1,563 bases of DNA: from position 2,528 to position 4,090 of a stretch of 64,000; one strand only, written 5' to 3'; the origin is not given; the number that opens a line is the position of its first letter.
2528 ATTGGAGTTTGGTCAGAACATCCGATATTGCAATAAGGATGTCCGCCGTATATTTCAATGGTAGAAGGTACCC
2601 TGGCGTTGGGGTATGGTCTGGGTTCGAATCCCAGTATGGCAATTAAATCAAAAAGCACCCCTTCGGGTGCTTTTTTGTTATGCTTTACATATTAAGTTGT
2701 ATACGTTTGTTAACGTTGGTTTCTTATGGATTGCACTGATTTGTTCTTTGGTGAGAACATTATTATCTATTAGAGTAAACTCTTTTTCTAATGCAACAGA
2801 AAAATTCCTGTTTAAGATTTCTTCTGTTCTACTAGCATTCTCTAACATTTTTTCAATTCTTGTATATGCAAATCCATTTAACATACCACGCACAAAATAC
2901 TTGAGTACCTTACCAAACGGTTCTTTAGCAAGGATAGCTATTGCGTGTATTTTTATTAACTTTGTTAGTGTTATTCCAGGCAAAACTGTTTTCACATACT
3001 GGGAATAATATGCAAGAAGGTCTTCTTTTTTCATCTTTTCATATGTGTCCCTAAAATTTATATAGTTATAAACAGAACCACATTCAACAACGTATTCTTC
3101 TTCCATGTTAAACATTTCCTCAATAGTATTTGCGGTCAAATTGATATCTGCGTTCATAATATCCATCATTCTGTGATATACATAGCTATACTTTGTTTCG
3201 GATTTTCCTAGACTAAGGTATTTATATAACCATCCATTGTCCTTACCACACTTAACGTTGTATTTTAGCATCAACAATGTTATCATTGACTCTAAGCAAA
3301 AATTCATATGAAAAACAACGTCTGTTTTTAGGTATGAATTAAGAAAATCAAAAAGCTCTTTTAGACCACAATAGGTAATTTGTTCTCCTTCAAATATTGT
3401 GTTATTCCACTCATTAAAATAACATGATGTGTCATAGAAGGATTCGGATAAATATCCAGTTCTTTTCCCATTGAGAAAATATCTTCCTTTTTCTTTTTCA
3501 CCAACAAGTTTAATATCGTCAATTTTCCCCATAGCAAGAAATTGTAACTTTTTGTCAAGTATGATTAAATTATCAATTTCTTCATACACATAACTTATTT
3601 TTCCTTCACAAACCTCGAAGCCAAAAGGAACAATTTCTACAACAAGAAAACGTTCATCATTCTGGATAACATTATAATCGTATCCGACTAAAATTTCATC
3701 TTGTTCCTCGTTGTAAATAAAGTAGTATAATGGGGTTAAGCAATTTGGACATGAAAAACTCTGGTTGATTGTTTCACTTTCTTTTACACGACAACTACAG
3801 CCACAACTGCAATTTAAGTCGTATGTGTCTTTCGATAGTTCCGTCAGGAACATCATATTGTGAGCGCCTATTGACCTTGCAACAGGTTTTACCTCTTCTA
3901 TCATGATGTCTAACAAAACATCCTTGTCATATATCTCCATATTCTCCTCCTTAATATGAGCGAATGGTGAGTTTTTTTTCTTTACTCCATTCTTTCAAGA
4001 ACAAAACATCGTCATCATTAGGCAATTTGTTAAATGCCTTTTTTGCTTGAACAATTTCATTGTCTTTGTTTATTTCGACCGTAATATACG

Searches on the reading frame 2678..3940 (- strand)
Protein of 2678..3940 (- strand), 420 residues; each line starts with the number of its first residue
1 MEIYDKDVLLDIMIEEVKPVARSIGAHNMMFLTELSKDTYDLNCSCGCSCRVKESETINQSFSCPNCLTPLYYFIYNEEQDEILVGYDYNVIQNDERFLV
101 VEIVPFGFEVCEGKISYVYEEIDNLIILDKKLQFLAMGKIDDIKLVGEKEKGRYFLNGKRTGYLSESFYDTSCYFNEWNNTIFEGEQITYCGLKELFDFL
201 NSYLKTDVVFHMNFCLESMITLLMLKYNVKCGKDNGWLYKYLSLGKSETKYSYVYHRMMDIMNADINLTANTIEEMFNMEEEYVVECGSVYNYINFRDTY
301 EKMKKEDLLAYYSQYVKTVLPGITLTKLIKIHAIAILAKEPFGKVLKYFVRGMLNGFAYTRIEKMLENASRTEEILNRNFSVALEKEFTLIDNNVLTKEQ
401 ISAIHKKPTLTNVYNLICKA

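Call 22: search_protein_families(library=phrogs, proteins=[window:2678-3940:-], max_evalue=0.00001)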
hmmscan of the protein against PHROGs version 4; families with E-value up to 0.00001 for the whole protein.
window:2678-3940:- (420 aa): 0 families

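Call 36: search_protein_families(library=pfam, proteins=[window:2678-3940:-], max_evalue=0.001)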
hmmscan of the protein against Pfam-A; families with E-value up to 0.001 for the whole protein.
window:2678-3940:- (420 aa): 0 families

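Call 74: find_encoding_contigs(protein=window:2678-3940:-, flank=10000, max_places=1)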
Protein window:2678-3940:- (420 aa): 24 contigs read that carry it; 1 place shown.
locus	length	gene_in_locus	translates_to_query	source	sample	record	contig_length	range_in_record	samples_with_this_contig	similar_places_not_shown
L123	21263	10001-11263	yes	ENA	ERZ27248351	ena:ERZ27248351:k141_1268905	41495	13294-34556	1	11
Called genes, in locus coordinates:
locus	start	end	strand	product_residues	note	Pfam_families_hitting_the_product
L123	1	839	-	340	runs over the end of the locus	PF01467:CTP_transf_like, PF13521:AAA_28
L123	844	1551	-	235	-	PF04973:NMN_transporter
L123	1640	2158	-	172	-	-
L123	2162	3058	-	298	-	-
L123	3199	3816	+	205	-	PF22751:DUF488-N3a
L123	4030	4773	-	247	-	PF00149:Metallophos (weak), PF12850:Metallophos_2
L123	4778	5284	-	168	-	-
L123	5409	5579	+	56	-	-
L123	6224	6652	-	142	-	-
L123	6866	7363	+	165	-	-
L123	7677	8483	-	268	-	PF14243:R2K_3, PF18299:R2K_2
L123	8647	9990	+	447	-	PF14284:PcfJ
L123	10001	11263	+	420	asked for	-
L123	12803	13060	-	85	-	-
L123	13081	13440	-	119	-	-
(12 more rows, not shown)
